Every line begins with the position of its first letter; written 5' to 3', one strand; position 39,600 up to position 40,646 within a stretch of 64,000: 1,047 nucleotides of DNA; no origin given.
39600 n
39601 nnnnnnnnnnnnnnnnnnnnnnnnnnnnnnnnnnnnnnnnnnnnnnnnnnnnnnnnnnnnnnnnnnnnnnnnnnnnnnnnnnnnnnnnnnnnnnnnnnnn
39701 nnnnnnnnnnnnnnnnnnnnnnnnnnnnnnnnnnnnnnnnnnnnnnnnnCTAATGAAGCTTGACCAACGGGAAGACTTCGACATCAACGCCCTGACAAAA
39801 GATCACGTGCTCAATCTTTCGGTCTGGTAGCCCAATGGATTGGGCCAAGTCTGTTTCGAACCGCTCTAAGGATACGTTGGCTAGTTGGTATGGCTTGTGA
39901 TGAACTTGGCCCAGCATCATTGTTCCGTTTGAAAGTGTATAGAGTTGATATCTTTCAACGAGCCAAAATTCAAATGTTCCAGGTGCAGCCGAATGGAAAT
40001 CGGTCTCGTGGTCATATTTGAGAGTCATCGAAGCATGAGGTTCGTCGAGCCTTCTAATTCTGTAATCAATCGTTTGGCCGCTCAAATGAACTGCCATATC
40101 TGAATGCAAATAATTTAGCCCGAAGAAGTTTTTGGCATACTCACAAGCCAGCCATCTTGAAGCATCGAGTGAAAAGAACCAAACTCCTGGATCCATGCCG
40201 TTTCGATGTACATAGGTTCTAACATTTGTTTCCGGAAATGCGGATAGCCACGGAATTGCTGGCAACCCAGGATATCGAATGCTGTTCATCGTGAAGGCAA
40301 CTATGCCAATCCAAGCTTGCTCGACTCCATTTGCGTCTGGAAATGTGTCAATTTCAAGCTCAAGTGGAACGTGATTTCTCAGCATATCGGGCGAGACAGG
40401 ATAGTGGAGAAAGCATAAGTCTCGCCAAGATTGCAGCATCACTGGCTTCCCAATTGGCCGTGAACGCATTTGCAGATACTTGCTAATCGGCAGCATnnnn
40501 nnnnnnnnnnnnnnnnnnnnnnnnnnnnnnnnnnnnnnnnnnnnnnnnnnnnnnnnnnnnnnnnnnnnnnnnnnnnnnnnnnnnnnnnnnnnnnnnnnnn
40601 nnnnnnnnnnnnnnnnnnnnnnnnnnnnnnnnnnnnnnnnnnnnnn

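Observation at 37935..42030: carB split into two genes with a DUF2071 gene between the halves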

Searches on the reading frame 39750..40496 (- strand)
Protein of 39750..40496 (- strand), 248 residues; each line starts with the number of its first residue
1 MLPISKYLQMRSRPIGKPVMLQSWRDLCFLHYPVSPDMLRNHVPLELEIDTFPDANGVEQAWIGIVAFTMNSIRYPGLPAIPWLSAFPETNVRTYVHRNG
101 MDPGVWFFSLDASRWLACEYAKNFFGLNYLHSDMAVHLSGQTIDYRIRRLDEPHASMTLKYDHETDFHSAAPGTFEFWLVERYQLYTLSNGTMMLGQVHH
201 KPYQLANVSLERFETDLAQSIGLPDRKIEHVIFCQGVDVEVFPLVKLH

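Call 3: search_protein_families(library=pfam, proteins=[window:39750-40496:-])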
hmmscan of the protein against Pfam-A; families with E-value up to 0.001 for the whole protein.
window:39750-40496:- (248 aa): 1 family
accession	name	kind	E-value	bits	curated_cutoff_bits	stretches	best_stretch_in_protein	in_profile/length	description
PF09844.14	DUF2071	-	7.6e-64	215.7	27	1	22-238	2-212/212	Uncharacterized conserved protein (COG2071)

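Call 4: search_protein_families(library=ncbifam, proteins=[window:39750-40496:-])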
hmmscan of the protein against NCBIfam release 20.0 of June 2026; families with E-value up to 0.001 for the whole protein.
window:39750-40496:- (248 aa): 0 families

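Call 7: find_encoding_contigs(protein=window:39750-40496:-, flank=10000, max_places=6)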
Protein window:39750-40496:- (248 aa): 1 contig read that carries it; 1 place shown.
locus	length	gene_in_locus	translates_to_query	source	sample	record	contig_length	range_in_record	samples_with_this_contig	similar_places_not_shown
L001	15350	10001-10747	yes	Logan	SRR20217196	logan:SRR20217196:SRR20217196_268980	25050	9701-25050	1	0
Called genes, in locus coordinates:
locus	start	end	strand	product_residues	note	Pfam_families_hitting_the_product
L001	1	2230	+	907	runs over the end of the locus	PF15902:Sortilin-Vps10 (weak)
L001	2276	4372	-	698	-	PF00771:FHIPEP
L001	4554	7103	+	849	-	-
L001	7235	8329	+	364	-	-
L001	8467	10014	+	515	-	PF25596:CPSase_L_D1, PF02786:CPSase_L_D2, PF02787:CPSase_L_D3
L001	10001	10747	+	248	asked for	PF09844:DUF2071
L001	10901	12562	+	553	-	PF25596:CPSase_L_D1, PF02655:ATP-grasp_3, PF02786:CPSase_L_D2, PF02222:ATP-grasp (weak), PF07478:Dala_Dala_lig_C, PF15632:ATPgrasp_Ter, PF02142:MGS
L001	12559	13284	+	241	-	PF00535:Glycos_transf_2, PF13641:Glyco_tranf_2_3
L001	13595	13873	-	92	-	-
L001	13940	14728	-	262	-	PF07963:N_methyl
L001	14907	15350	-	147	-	?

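Call 18: find_homologous_proteins(query=window:39750-40496:-, max_evalue=0.00001)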
Query window:39750-40496:- (248 aa): 4904 proteins with E <= 0.00001 among 4994 candidates; the best 120 are listed.
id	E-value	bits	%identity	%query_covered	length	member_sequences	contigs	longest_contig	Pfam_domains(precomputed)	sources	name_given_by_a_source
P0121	1.5e-143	495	100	85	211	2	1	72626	PF09844.15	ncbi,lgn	-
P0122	1.2e-127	443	80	94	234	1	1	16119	PF09844.15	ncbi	-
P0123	2.5e-114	399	68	100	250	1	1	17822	PF09844.15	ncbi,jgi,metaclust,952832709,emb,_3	jgi:uncharacterized protein YqjF (DUF2071 family)|metaclust:\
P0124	1.5e-78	282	53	97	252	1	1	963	PF06314.17,PF09844.15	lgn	-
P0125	4.9e-78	280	54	95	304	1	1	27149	PF06314.17,PF09844.15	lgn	-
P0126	8.1e-78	280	53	92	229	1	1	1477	PF09844.15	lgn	-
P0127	2.6e-77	278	52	98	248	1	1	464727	PF09844.15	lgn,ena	-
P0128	2.2e-76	275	51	96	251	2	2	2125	PF09844.15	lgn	-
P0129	5.5e-76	274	54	90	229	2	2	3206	PF09844.15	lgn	-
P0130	6.2e-75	270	49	98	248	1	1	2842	PF09844.15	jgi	jgi:uncharacterized protein YqjF (DUF2071 family)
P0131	8.1e-75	270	50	99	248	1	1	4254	PF09844.15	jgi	jgi:uncharacterized protein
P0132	1.1e-74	269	50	98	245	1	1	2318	PF09844.15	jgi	jgi:uncharacterized protein YqjF (DUF2071 family)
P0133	1.4e-74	269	49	100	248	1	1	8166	PF09844.15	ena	-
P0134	1.0e-73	266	49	98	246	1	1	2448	PF09844.15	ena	-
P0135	2.1e-73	265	49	99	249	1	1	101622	PF09844.15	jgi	-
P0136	2.8e-73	265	51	98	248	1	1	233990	PF09844.15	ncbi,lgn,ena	-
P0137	5.3e-73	264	48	99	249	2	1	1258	PF09844.15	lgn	-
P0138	1.8e-72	262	50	98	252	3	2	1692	PF06314.17,PF09844.15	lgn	-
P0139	2.5e-72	262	49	100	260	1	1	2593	PF09844.15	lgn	-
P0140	2.0e-71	259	49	98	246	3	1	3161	PF09844.15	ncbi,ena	-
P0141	3.1e-71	258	50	95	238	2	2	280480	PF09844.15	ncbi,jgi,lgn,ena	jgi:uncharacterized protein YqjF (DUF2071 family)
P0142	4.3e-71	257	50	98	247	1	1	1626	PF09844.15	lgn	-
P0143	7.9e-71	257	49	98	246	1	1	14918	PF09844.15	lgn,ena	-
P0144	1.2e-70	256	49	100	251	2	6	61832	PF09844.15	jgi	jgi:uncharacterized protein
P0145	1.6e-70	256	52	90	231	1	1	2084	PF09844.15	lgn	-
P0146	2.3e-70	255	50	98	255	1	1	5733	PF09844.15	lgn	-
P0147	2.4e-70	255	50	98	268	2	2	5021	PF06314.17,PF09844.15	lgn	-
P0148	3.2e-70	255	50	92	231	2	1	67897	PF09844.15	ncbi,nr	ncbi:MAG: DUF2071 domain-containing protein [Chthonomonadaceae bacterium]|nr:DUF2071 domain-containi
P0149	1.1e-69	253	47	99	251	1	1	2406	PF09844.15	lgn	-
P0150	1.4e-69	252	47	100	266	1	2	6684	PF09844.15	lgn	-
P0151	1.7e-69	252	46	100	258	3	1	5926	PF06314.17,PF09844.15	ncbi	-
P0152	3.4e-69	251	49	100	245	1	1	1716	PF09844.15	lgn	-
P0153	5.7e-69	251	49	98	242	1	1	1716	PF06314.17,PF09844.15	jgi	jgi:uncharacterized protein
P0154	7.6e-69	250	48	98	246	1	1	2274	PF09844.15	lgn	-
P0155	2.1e-68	249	49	100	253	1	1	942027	PF09844.15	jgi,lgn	jgi:hypothetical protein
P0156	2.3e-68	249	51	91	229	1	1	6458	PF09844.15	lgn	-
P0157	3.2e-68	248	51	91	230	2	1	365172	PF09844.15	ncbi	-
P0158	3.2e-68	248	47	98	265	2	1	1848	PF09844.15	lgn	-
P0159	3.5e-68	248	46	99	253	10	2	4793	PF09844.15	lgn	-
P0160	1.3e-67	246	45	100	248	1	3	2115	PF09844.15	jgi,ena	-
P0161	3.5e-67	245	48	98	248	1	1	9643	PF09844.15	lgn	-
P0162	4.4e-67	244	49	94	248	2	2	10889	PF09844.15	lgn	-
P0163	4.9e-67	244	48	100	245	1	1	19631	PF09844.15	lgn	-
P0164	6.0e-67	244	49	98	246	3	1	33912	PF09844.15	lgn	-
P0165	9.7e-67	243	46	97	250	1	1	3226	PF09844.15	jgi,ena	-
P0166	1.2e-66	243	46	97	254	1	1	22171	PF09844.15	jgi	jgi:uncharacterized protein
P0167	1.6e-66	242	47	99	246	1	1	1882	PF09844.15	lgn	-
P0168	1.8e-66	242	47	98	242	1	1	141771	PF06314.17,PF09844.15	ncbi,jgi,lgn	ncbi:MAG TPA: DUF2071 domain-containing protein [Fimbriimonadaceae bacterium]|jgi:hypothetical prote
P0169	2.3e-66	242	45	98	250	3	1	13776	PF09844.15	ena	-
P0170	2.7e-66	242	48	98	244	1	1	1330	PF09844.15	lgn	-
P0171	3.0e-66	242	51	92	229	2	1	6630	PF09844.15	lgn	-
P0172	3.3e-66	241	49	100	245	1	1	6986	PF09844.15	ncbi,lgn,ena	-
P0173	3.5e-66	241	46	100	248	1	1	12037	PF09844.15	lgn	-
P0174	5.8e-66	241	48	94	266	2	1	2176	PF09844.15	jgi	jgi:uncharacterized protein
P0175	1.1e-65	240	48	97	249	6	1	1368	PF06314.17,PF09844.15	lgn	-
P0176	1.3e-65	240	48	92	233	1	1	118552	PF06314.17,PF09844.15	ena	-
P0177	1.7e-65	239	46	100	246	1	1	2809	PF09844.15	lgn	-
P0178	2.7e-65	238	47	100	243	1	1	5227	PF09844.15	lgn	-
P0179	3.1e-65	238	46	97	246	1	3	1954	PF09844.15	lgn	-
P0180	3.4e-65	238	48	97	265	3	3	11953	PF09844.15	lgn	-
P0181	4.4e-65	238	48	98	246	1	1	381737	PF09844.15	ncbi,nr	ncbi:MAG: DUF2071 domain-containing protein [Fimbriimonadaceae bacterium]|nr:DUF2071 domain-containi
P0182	5.3e-65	238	46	96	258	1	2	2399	PF09844.15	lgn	-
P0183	7.5e-65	237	49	91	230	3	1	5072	PF09844.15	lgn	-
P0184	9.6e-65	237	47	98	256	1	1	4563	PF09844.15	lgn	-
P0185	1.1e-64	237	48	96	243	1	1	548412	PF06314.17,PF09844.15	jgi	-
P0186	1.1e-64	236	46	98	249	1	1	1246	PF09844.15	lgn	-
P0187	1.5e-64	236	50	91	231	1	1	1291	PF09844.15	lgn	-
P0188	1.5e-64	236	48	97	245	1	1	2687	PF09844.15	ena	-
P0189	1.8e-64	236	48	94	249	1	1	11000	PF09844.15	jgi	-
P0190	4.1e-64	235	44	99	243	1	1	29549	PF09844.15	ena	-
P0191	4.1e-64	235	48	91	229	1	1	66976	PF09844.15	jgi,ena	-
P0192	4.6e-64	234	47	98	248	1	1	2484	PF09844.15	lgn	-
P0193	5.3e-64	234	48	100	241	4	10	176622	PF06314.17,PF09844.15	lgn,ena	-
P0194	5.7e-64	234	48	98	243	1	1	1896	PF09844.15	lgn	-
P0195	6.2e-64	234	49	98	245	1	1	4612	PF06314.17,PF09844.15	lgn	-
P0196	1.2e-63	233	46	96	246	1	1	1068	PF09844.15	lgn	-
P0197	1.2e-63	233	47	92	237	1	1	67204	PF09844.15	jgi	jgi:uncharacterized protein YqjF (DUF2071 family)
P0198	1.3e-63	233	45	98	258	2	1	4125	PF09844.15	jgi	jgi:uncharacterized protein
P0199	1.5e-63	233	50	86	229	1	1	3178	PF09844.15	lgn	-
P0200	2.3e-63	232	48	91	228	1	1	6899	PF09844.15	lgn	-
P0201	2.6e-63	232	47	99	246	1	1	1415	PF09844.15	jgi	-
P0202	3.0e-63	232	48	92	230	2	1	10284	PF09844.15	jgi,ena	-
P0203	3.0e-63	232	48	97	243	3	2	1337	PF09844.15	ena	-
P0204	3.0e-63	232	46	98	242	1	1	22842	PF09844.15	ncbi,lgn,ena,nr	ncbi:MAG TPA: DUF2071 domain-containing protein [Fimbriimonadaceae bacterium]|nr:DUF2071 domain-cont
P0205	3.0e-63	232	47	92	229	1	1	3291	PF09844.15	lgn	-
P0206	3.4e-63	232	45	98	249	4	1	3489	PF09844.15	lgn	-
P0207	4.0e-63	231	46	100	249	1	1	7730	PF09844.15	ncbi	ncbi:DUF2071 domain-containing protein [soil metagenome]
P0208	4.0e-63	231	47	92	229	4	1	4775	PF09844.15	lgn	-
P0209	4.1e-63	231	49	95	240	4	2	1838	PF09844.15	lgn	-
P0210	4.6e-63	231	45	95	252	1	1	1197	PF09844.15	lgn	-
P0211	5.5e-63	231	47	96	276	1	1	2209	PF09844.15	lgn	-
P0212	7.0e-63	231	49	92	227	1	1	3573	PF09844.15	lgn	-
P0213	8.6e-63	230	43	99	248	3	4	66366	PF09844.15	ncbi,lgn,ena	-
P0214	8.9e-63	230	48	98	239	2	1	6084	PF09844.15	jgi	jgi:uncharacterized protein YqjF (DUF2071 family)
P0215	1.4e-62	230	47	94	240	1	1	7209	PF09844.15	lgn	-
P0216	1.5e-62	230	48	90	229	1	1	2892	PF09844.15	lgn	-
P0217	1.6e-62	229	47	100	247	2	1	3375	PF09844.15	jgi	jgi:uncharacterized protein YqjF (DUF2071 family)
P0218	1.9e-62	229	46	100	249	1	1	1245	PF09844.15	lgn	-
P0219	2.5e-62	229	48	97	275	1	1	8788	PF09844.15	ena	-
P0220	3.2e-62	228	47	99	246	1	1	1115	PF06314.17,PF09844.15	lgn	-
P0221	4.2e-62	228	50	92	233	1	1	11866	PF09844.15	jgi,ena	-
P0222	4.5e-62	228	47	96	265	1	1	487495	PF06314.17,PF09844.15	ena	-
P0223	4.7e-62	228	47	92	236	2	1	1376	PF09844.15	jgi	jgi:uncharacterized protein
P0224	5.0e-62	228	49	91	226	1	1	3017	PF09844.15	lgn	-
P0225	5.3e-62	228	47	98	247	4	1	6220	PF09844.15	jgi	jgi:uncharacterized protein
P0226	5.4e-62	228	45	99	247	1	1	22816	PF09844.15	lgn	-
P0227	6.0e-62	228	49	91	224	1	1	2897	PF09844.15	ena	-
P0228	6.3e-62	227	45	100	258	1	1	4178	PF09844.15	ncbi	-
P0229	9.8e-62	227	46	98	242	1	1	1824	PF06314.17,PF09844.15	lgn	-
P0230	1.1e-61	227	45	97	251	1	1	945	PF06314.17,PF09844.15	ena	-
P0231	1.3e-61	226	45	98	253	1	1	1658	PF09844.15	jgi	-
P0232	1.5e-61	226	45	100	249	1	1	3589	PF09844.15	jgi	jgi:uncharacterized protein YqjF (DUF2071 family)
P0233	1.8e-61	226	46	92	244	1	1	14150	PF09844.15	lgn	-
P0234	2.1e-61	226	44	94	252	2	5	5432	PF09844.15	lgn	-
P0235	2.2e-61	226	48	91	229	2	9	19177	PF06314.17,PF09844.15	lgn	-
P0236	2.4e-61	226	48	88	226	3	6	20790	PF09844.15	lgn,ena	-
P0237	2.6e-61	225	49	94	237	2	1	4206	PF09844.15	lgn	-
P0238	2.7e-61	225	44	100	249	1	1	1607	PF09844.15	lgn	-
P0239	2.8e-61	225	47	91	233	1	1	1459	PF09844.15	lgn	-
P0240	2.8e-61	225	47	97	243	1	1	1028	PF09844.15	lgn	-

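Call 22: find_related_loci(query=A1, collection=metagenome_contigs, flank=6000)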
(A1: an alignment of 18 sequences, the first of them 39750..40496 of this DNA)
Query A1 (248 aa) in metagenome_contigs; peptide patterns used: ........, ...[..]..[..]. (x = any residue, [..] = any of these).
600 stretches matched a pattern (row limit reached: there are more); 591 encode a relative of the query (tblastn E <= 1e-3); the best 80 are kept; 80 distinct loci.
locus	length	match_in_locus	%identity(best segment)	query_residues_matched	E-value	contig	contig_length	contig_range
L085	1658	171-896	45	1-244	3e-69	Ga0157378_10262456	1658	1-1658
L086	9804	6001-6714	44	1-244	6e-65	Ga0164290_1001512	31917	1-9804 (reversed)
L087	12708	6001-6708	44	8-246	7e-64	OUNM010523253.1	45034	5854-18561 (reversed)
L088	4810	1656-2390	44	1-247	1e-61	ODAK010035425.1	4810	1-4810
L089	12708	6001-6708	43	8-246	7e-62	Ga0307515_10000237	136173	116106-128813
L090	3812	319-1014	44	8-246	3e-61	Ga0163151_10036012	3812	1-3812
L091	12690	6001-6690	45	8-244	1e-59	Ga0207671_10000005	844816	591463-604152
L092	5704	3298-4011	45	8-244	2e-58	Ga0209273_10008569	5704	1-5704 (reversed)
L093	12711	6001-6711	42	14-247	2e-55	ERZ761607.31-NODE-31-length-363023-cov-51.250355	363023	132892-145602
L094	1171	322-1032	40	8-247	7e-58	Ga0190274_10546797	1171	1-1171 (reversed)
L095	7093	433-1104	43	22-247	1e-52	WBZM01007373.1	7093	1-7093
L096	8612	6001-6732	38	4-247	3e-51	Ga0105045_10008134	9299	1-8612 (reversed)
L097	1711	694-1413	40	4-244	4e-52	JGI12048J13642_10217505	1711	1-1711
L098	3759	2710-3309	46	18-221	3e-50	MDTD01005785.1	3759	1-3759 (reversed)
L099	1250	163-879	44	13-247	6e-53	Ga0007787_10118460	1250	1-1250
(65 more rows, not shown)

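Call 24: find_encoding_contigs(protein=P0123, flank=6000, max_places=1)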
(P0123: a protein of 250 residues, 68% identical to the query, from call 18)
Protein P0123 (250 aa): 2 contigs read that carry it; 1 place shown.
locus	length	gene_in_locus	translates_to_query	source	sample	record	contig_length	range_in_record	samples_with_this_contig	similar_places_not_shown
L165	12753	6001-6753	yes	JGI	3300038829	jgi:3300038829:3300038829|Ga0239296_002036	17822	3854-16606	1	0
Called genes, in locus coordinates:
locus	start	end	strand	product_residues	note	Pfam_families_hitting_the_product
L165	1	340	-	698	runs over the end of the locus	PF00771:FHIPEP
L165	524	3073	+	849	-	-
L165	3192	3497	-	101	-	-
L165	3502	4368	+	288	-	PF26549:Tricorn_N (weak), PF07676:PD40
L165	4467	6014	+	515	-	PF25596:CPSase_L_D1, PF02786:CPSase_L_D2, PF02787:CPSase_L_D3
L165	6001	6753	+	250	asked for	PF09844:DUF2071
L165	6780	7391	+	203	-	-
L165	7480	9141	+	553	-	PF25596:CPSase_L_D1, PF02655:ATP-grasp_3, PF02786:CPSase_L_D2, PF07478:Dala_Dala_lig_C (weak), PF15632:ATPgrasp_Ter, PF02142:MGS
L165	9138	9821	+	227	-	PF00535:Glycos_transf_2, PF13641:Glyco_tranf_2_3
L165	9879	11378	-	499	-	-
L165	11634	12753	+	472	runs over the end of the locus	PF01979:Amidohydro_1 (faint), PF07969:Amidohydro_3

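Call 25: find_encoding_contigs(protein=P0127, flank=6000, max_places=1)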
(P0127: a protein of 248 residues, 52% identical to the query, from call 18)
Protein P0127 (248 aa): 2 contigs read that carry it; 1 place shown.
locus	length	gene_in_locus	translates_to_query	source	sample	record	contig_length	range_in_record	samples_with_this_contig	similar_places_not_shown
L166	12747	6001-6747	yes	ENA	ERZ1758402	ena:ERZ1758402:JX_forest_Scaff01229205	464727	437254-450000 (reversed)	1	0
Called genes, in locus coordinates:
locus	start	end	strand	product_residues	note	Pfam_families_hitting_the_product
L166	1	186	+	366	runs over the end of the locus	PF00226:DnaJ, PF01556:DnaJ_C, PF00684:DnaJ_CXXCXGXG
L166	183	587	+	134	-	PF13411:MerR_1, PF00376:MerR, PF13591:MerR_2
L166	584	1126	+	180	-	PF01661:Macro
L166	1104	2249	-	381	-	PF13579:Glyco_trans_4_4, PF13439:Glyco_transf_4, PF00534:Glycos_transf_1, PF13692:Glyco_trans_1_4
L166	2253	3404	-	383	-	PF02388:FemAB (faint), PF13480:Acetyltransf_6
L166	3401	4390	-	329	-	PF01041:DegT_DnrJ_EryC1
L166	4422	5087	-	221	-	-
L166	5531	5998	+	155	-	-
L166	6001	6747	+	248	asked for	PF09844:DUF2071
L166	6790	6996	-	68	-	-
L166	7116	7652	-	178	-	PF03588:Leu_Phe_trans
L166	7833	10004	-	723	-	PF17892:Cadherin_5 (faint), PF17963:Big_9 (weak)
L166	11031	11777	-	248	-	-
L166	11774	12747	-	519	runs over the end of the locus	-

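Call 26: find_encoding_contigs(protein=P0168, flank=6000, max_places=1)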
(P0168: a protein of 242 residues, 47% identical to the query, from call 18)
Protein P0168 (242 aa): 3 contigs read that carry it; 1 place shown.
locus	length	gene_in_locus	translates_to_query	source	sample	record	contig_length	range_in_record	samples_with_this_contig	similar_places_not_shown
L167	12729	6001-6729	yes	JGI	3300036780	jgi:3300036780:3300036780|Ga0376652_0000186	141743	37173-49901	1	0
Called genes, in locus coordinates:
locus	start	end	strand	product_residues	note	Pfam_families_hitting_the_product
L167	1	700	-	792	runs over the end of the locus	PF00756:Esterase (faint), PF00326:Peptidase_S9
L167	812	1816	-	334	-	-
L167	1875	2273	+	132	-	PF01641:SelR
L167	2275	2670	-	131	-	-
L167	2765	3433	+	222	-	PF01520:Amidase_3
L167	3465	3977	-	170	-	PF00719:Pyrophosphatase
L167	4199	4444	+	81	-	-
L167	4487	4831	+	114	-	PF13441:Gly-zipper_YMGG (weak)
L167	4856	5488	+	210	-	-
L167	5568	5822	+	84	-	-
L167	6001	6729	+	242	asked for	PF06314:ADC (weak), PF09844:DUF2071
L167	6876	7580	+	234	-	PF01149:Fapy_DNA_glyco, PF06831:H2TH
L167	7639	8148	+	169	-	-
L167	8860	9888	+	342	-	PF01628:HrcA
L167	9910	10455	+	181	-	-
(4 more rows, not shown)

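Call 29: find_encoding_contigs(protein=P0204, flank=6000, max_places=1)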
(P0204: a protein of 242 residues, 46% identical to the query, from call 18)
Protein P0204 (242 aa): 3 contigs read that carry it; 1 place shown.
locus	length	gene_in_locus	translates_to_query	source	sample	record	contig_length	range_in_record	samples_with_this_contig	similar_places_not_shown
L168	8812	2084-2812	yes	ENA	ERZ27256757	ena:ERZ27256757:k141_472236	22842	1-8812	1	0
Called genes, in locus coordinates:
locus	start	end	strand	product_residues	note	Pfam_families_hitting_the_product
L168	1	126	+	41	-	?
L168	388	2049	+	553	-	PF25596:CPSase_L_D1, PF02786:CPSase_L_D2, PF07478:Dala_Dala_lig_C (faint), PF02787:CPSase_L_D3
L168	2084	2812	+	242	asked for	PF09844:DUF2071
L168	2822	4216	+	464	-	PF01546:Peptidase_M20, PF07687:M20_dimer (faint)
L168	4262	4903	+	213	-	PF02682:CT_C_D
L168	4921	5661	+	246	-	PF03746:LamB_YcsF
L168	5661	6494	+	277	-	PF02626:CT_A_B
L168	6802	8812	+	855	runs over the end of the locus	PF11897:DUF3417, PF00343:Phosphorylase, PF28476:GlgP_C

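Call 33: search_solved_structures(query=A1, max_evalue=1, show_alignments=1)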
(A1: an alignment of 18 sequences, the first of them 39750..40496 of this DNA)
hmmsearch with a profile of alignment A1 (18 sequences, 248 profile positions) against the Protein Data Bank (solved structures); distinct sequences matched with E-value up to 1: 2.
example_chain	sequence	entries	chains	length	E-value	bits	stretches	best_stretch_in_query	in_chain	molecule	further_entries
21vl_H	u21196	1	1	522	0.048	16.4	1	70-156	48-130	Phi92_gp120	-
1xhs_A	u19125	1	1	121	0.75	12.5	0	162-212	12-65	Hypothetical UPF0131 protein ytfP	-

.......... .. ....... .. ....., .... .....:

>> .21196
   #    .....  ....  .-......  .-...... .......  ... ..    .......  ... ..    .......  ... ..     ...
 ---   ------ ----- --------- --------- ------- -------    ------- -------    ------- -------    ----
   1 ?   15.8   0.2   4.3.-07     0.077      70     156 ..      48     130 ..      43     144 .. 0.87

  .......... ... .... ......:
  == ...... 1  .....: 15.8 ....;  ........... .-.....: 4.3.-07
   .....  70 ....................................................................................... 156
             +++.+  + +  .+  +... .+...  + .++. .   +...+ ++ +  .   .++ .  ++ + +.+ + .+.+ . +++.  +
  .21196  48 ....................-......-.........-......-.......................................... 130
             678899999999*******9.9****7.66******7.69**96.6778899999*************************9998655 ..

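Call 44: predict_structure(alignment_id=A2)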
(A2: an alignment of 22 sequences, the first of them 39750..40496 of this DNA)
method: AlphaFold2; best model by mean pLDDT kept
length: 248 residues; sequences in the alignment: 22
mean_pLDDT: 95.7   pTM: 0.92
mean pLDDT of the five models: 95.7, 95.6, 95.2, 95.1, 94.7
residues with pLDDT >= 90: 236; 70-90: 12; 50-70: 0; < 50: 0
segments of 3 or more residues with pLDDT < 50: none
pLDDT, mean of each block of 10 residues (from residue 1): 93 96 98 97 97 95 98 93 87 97 96 95 94 98 98 98 98 96 95 96 98 98 95 98 94
secondary structure, 60 per line:
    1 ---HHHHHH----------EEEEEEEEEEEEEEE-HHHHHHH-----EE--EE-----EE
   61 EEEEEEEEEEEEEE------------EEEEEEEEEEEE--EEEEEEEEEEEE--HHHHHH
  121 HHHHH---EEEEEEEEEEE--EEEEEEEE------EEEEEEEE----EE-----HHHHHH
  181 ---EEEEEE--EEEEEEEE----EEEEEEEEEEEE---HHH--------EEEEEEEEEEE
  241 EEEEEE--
elements in order: H4-9 E20-34 H36-42 E59-74 E87-98 E101-112 H115-125 E129-139 E142-149 E156-163 H175-180 E184-189 E192-199 E204-215 E230-246
